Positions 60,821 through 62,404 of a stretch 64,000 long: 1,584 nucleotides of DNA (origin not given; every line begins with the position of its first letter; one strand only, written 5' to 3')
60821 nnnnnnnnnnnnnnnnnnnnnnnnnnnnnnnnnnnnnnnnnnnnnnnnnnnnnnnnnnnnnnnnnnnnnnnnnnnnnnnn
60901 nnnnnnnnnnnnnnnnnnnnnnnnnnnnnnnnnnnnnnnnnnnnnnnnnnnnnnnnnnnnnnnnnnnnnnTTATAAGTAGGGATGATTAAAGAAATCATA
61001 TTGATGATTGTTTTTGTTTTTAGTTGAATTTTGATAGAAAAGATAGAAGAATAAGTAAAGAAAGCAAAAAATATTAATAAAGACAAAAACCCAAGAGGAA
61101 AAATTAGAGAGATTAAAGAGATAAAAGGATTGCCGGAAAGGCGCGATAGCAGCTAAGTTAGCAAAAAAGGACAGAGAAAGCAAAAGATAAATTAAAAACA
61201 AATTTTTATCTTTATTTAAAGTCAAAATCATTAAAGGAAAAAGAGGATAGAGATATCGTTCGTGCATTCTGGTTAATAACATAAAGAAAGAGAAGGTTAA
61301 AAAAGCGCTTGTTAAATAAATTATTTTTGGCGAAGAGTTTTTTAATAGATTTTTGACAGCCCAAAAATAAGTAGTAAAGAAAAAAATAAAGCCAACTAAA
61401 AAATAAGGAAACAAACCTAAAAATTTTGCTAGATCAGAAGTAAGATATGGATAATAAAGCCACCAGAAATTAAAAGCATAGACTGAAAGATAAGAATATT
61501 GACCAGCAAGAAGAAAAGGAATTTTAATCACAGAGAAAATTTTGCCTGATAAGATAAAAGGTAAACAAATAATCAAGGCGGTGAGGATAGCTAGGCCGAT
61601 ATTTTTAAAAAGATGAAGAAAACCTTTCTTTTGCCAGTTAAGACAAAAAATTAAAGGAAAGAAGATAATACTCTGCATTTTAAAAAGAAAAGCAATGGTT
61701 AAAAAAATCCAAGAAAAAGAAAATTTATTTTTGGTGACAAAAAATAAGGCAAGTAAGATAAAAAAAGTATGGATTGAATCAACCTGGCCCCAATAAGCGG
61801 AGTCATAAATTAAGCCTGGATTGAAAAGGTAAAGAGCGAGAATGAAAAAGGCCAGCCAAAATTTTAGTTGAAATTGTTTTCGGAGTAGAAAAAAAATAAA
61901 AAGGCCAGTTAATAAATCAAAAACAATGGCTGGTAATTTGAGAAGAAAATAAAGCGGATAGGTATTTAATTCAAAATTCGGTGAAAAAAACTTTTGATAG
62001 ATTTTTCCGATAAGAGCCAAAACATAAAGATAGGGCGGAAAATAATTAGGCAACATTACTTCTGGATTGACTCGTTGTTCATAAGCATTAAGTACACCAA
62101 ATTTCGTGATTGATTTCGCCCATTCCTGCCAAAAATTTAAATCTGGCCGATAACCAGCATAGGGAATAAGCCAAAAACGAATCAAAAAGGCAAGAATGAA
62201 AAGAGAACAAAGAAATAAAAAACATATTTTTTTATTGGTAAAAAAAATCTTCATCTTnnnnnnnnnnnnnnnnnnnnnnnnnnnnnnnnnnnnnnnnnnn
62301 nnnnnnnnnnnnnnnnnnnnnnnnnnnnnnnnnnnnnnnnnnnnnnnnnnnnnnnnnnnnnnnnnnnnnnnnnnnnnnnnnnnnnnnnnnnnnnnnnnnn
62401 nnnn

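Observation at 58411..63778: Five-gene envelope glycosylation cluster: two DPM1-like GT2 enzymes interleaved with three GT-C polytopic transferases (PMT/ArnT-like)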

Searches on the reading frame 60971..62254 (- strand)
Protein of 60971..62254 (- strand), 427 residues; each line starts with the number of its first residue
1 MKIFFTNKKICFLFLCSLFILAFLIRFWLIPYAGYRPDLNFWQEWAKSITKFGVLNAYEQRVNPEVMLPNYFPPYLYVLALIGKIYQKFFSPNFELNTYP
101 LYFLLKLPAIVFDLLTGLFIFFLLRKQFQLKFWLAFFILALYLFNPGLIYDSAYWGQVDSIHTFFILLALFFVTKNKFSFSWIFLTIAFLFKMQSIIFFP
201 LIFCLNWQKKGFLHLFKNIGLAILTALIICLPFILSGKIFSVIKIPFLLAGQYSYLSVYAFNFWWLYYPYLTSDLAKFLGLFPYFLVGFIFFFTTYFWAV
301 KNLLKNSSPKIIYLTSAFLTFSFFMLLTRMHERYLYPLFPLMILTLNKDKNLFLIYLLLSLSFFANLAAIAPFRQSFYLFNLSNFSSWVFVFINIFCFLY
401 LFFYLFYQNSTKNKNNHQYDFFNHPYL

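Call 5: search_protein_families(library=pfam, proteins=[window:60971-62254:-], max_evalue=0.1)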
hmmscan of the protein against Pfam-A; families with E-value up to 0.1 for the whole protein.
window:60971-62254:- (427 aa): 0 families

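Call 6: search_protein_families(library=ncbifam, proteins=[window:60971-62254:-], max_evalue=0.1)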
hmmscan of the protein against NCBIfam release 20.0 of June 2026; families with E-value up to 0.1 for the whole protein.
window:60971-62254:- (427 aa): 0 families

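Call 11: search_solved_structures(query=window:60971-62254:-, max_evalue=10)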
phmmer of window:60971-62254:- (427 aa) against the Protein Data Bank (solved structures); distinct sequences matched with E-value up to 10: 0.

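Call 15: find_homologous_proteins(query=window:60971-62254:-, max_evalue=0.001)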
Query window:60971-62254:- (427 aa): 776 proteins with E <= 0.001 among 8000 candidates; the best 120 are listed.
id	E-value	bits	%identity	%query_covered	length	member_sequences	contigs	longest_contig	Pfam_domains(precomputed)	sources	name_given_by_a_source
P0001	6.3e-272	921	100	100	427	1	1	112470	-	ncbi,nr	ncbi:MAG: hypothetical protein N2259_03185 [Patescibacteria group bacterium]|nr:hypothetical protein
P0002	5.2e-179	614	73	90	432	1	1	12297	-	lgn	-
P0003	3.8e-160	552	68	87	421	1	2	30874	-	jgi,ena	-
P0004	1.1e-148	514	61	92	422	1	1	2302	-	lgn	-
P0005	6.6e-103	364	50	91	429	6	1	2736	PF06728.20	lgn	-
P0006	2.3e-75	273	38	99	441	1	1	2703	-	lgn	-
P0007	5.3e-66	242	39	95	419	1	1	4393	-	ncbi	-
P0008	2.0e-57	214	38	86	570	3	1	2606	PF09594.17,PF08305.18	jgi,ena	-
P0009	6.0e-55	206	36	93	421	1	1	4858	-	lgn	-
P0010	1.4e-52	198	36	87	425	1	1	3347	PF13231.13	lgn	-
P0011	1.1e-50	192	34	96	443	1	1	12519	-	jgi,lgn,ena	jgi:Gpi18-like mannosyltransferase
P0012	1.4e-50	191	34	76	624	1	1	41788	PF09594.17,PF13231.13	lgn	-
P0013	1.7e-50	191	35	85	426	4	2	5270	PF13231.13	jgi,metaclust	metaclust:\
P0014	2.6e-50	190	37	91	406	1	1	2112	-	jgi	-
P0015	3.4e-50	190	34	94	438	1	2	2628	-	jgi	jgi:Gpi18-like mannosyltransferase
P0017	6.7e-50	189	34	88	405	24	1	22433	PF09594.17,PF06728.20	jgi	jgi:dolichyl-phosphate-mannose-protein mannosyltransferase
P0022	7.9e-49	185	34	85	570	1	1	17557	PF09594.17,PF08305.18,PF26314.1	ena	-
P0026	1.5e-47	181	33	85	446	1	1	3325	PF09594.17,PF13231.13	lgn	-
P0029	3.5e-46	177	33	85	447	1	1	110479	PF13231.13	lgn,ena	-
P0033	1.7e-45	174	31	92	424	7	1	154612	-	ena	-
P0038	5.8e-44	169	32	89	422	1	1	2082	PF03155.22,PF13231.13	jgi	jgi:Gpi18-like mannosyltransferase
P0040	2.2e-43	167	33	81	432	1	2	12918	PF09594.17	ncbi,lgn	-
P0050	2.1e-40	158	34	85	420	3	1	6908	PF09594.17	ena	-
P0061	1.2e-37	148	32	92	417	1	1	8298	PF09594.17,PF13231.13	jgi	jgi:Gpi18-like mannosyltransferase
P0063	3.2e-37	147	29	92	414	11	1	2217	PF09594.17,PF13231.13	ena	-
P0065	3.8e-37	147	33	85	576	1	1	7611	PF03155.22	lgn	-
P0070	5.1e-36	143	31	71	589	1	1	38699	PF09594.17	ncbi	-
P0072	6.0e-36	143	31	89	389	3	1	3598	PF09594.17,PF13231.13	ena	-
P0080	3.8e-35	140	30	91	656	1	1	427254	PF09594.17,PF06728.20,PF26314.1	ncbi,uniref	ncbi:glycosyltransferase 87 family protein [Gorillibacterium sp. CAU 1737]|uniref:glycosyltransferas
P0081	5.4e-35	140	31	86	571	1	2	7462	PF03155.22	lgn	-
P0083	9.1e-35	139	34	82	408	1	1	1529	PF09594.17,PF13231.13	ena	-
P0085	1.2e-34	139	33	81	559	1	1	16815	PF03155.22,PF26314.1,PF13231.13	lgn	-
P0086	1.3e-34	139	27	96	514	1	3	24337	PF09594.17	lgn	-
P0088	1.8e-34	138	35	78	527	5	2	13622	PF09594.17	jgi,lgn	jgi:Gpi18-like mannosyltransferase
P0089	2.1e-34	138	33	93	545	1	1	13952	PF09594.17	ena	-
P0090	2.3e-34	138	31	90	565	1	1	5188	PF09594.17,PF05208.20,PF26314.1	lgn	-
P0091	2.5e-34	138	31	93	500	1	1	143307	PF09594.17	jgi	jgi:Gpi18-like mannosyltransferase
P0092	2.5e-34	138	31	90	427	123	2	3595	PF09594.17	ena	-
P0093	2.6e-34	138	33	96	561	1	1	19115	PF09594.17,PF26314.1,PF13231.13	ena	-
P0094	3.5e-34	137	29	92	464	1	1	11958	PF09594.17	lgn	-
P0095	3.7e-34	137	32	78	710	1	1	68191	PF09594.17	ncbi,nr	ncbi:MAG: DUF2029 domain-containing protein [Chloroflexi bacterium]|nr:DUF2029 domain-containing pro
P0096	5.6e-34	136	32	84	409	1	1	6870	PF09594.17,PF03155.22,PF13231.13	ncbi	-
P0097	6.8e-34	136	32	87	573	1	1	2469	PF09594.17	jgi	-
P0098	8.0e-34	136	28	94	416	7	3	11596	PF09594.17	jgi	jgi:hypothetical protein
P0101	1.1e-33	135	30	86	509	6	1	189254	PF09594.17,PF26314.1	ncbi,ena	-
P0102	1.4e-33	135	31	87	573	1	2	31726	PF09594.17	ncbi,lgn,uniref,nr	ncbi:MAG: glycosyltransferase 87 family protein [Clostridium sp.]|uniref:glycosyltransferase 87 fami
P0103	1.7e-33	135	33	76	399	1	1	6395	PF09594.17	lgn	-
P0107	2.7e-33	134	31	96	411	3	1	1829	PF09594.17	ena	-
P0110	3.5e-33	134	32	86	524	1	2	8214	PF09594.17,PF05208.20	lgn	-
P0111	3.7e-33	134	31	95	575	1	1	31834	PF09594.17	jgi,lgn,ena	-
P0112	3.9e-33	134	34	78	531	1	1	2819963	PF09594.17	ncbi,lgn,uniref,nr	ncbi:DUF2029 domain-containing protein [Clostridium fermenticellae]|uniref:DUF2029 domain-containing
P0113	5.6e-33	133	32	90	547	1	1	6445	PF05208.20,PF03155.22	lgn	-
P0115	7.1e-33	133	31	94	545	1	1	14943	PF09594.17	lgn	-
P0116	7.3e-33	133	32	86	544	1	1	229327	PF09594.17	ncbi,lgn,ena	-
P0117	7.9e-33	133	33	84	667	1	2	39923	PF09594.17,PF05208.20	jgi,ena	-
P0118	1.0e-32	132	32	85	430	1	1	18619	PF09594.17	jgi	jgi:Gpi18-like mannosyltransferase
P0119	1.1e-32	132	33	86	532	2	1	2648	PF09594.17,PF26314.1,PF15971.10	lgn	-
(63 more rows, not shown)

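Call 21: search_solved_structures(query=A1, max_evalue=10)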
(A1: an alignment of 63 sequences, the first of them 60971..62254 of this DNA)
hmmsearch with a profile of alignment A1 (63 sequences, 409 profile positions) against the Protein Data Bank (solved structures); distinct sequences matched with E-value up to 10: 3.
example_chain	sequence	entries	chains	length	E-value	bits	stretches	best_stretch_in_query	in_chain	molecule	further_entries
23gx_B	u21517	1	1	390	2.9e-13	52.9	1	96-208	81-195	GPI mannosyltransferase 1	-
23gf_B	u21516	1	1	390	4.8e-12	48.9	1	96-207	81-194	GPI mannosyltransferase 1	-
6snh_X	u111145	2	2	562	1.1e-09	41.1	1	14-364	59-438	Dolichyl pyrophosphate Man9GlcNAc2 alpha-1,3-glucosyltransferase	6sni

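Call 22: search_protein_families(library=pfam, alignment_id=A1, max_evalue=0.01)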
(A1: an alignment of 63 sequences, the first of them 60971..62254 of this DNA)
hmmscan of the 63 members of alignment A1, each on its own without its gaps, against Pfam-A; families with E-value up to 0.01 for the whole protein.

A. member 1, window:60971-62254:- (427 aa): 0 families

B. families by the number of members that match (of 63 scanned): 8 families
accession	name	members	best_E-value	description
PF09594.16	GT87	32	1.9e-11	Glycosyltransferase family 87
PF13231.12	PMT_2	23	3.2e-10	Dolichyl-phosphate-mannose-protein mannosyltransferase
PF03155.21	Alg6_Alg8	23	2e-05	ALG6, ALG8 glycosyltransferase family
PF06728.19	PIG-U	6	6.1e-08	GPI transamidase subunit PIG-U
PF05208.19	ALG3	4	8.6e-05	ALG3 protein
PF15971.10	Mannosyl_trans4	2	0.00034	DolP-mannose mannosyltransferase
PF03901.23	Glyco_transf_22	1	0.0021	Alg9-like mannosyltransferase family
PF03647.18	Tmemb_14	1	0.008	Transmembrane proteins 14C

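Call 23: find_encoding_contigs(protein=P0001, flank=10000, max_places=3)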
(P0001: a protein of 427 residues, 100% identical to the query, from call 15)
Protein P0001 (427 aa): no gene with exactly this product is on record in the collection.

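Call 24: find_encoding_contigs(protein=P0003, flank=8000, max_places=3)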
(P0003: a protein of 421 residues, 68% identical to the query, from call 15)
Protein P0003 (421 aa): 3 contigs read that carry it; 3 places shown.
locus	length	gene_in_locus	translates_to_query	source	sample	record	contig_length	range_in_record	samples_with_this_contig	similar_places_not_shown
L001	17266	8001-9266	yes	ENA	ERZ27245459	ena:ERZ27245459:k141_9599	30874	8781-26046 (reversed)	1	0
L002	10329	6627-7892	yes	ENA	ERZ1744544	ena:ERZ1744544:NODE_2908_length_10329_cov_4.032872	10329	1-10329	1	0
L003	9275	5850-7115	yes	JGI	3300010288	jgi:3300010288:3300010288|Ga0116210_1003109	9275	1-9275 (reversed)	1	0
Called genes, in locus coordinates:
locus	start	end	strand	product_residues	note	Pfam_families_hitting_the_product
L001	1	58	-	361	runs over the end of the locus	PF00723:Glyco_hydro_15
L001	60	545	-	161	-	PF02075:RuvC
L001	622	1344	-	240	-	PF20772:TACO1_YebC_N, PF01709:Transcrip_reg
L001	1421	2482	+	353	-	PF01380:SIS (weak), PF10432:bact-PGI_C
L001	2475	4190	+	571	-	-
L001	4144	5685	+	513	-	PF02366:PMT (weak), PF13231:PMT_2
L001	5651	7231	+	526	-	-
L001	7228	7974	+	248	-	PF00535:Glycos_transf_2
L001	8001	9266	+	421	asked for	-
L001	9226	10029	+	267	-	PF00535:Glycos_transf_2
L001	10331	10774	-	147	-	PF18895:T4SS_pilin (weak)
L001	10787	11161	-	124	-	PF18895:T4SS_pilin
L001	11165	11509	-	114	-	PF18895:T4SS_pilin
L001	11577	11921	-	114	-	PF18895:T4SS_pilin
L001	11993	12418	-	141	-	PF04956:TrbC, PF18895:T4SS_pilin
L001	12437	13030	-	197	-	PF18895:T4SS_pilin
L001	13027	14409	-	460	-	PF01547:SBP_bac_1, PF13416:SBP_bac_8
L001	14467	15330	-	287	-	PF00483:NTP_transferase, PF12804:NTP_transf_3 (weak)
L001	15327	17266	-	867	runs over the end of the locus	PF13173:AAA_14 (faint), PF02861:Clp_N, PF00004:AAA, PF17871:AAA_lid_9, PF00004:AAA, PF07724:AAA_2, PF07728:AAA_5, PF10431:ClpB_D2-small, +6 more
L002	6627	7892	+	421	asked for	-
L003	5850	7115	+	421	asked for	-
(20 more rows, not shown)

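Call 25: find_encoding_contigs(protein=P0002, flank=8000, max_places=3)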
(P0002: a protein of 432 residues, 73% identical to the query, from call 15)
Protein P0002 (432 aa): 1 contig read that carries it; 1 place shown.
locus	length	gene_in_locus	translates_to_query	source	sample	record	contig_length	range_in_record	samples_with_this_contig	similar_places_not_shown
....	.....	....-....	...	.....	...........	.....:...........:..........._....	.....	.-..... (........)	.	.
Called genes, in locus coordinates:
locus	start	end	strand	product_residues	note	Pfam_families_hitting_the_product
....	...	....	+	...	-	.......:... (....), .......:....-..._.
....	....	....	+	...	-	-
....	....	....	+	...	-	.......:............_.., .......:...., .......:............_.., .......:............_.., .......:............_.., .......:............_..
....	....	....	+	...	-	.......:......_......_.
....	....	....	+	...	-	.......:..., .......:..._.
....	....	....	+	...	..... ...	-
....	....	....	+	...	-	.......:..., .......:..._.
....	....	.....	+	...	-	-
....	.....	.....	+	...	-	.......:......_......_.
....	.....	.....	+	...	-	?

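Call 26: predict_structure(alignment_id=A1)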
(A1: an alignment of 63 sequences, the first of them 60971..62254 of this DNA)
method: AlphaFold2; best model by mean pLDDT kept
length: 427 residues; sequences in the alignment: 63
mean_pLDDT: 92.9   pTM: 0.92
mean pLDDT of the five models: 92.9, 92.5, 92.6, 92.5, 92.3
residues with pLDDT >= 90: 365; 70-90: 32; 50-70: 19; < 50: 11
segments of 3 or more residues with pLDDT < 50: 417-427
pLDDT, mean of each block of 10 residues (from residue 1): 79 97 97 94 98 98 97 98 99 98 98 99 97 96 98 97 99 98 98 97 98 98 98 98 93 88 85 92 97 97 95 98 96 96 93 97 94 70 84 98 86 53 44
secondary structure, 60 per line:
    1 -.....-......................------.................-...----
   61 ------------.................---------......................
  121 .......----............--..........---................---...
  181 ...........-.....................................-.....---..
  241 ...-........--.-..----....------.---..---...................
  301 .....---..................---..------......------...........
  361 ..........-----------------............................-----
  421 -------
elements in order: H2-6 H8-29 H36-52 H73-89 H99-127 H132-143 H146-155 H159-174 H178-191 H193-229 H231-235 H239-243 H245-252 H263-266 H284-305 H309-326 H338-343 H350-370 H388-415

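Call 39: find_encoding_contigs(protein=P0033, flank=6000, max_places=2)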
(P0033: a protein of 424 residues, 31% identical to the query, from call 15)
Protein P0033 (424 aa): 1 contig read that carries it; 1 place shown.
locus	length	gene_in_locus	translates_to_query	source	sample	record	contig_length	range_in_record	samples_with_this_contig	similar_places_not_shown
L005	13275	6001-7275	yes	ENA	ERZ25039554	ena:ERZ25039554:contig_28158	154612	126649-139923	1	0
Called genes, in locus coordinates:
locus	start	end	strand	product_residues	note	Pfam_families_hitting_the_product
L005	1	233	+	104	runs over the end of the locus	-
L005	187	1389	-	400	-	PF01969:Ni_insertion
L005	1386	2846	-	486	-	PF14239:RRXRR, PF01844:HNH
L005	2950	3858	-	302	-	PF03741:TerC, PF04332:DUF475, PF03741:TerC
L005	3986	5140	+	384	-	PF00515:TPR_1, PF13414:TPR_11, PF13432:TPR_16, PF00515:TPR_1, PF13414:TPR_11, PF13432:TPR_16, PF00515:TPR_1, PF07719:TPR_2, +29 more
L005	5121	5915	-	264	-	PF01209:Ubie_methyltran, PF00398:RrnaAD (weak), PF13489:Methyltransf_23, PF13847:Methyltransf_31, PF08241:Methyltransf_11, PF08242:Methyltransf_12, PF13649:Methyltransf_25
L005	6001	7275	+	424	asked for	-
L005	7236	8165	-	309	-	PF04055:Radical_SAM (faint)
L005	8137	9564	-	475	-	PF00206:Lyase_1, PF10415:FumaraseC_C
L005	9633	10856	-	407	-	PF00083:Sugar_tr, PF07690:MFS_1, PF12832:MFS_1_like (weak), PF07690:MFS_1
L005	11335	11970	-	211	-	PF19810:HFX_2341_N (weak), PF22662:Csa3_N, PF13412:HTH_24 (weak)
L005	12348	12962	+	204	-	PF10040:CRISPR_Cas6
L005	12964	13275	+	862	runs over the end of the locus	-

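Call 40: find_encoding_contigs(protein=P0029, flank=6000, max_places=2)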
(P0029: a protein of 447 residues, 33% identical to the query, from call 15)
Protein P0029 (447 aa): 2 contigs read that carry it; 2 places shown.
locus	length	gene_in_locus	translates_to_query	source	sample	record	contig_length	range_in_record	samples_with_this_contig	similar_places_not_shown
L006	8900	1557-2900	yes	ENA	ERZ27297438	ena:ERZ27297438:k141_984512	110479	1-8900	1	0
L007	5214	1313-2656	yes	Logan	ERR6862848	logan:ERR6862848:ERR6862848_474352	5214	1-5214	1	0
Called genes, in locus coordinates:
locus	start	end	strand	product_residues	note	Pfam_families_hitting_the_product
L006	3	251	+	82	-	?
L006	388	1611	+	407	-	-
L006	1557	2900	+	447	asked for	PF13231:PMT_2 (weak)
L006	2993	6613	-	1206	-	PF08241:Methyltransf_11 (weak), PF13489:Methyltransf_23, PF13649:Methyltransf_25 (weak), PF10174:Cast (weak), PF19220:Rod_CreS (weak), PF00535:Glycos_transf_2, PF00535:Glycos_transf_2, PF13641:Glyco_tranf_2_3, +3 more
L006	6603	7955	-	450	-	PF00005:ABC_tran, PF13555:AAA_29 (weak), PF13304:AAA_21 (faint), PF14524:Wzt_C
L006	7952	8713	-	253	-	PF01061:ABC2_membrane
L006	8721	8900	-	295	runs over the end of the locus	PF01370:Epimerase, PF04321:RmlD_sub_bind, PF07993:NAD_binding_4, PF02719:Polysacc_synt_2, PF16363:GDP_Man_Dehyd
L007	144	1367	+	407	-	-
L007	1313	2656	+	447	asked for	PF13231:PMT_2 (weak)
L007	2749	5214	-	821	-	?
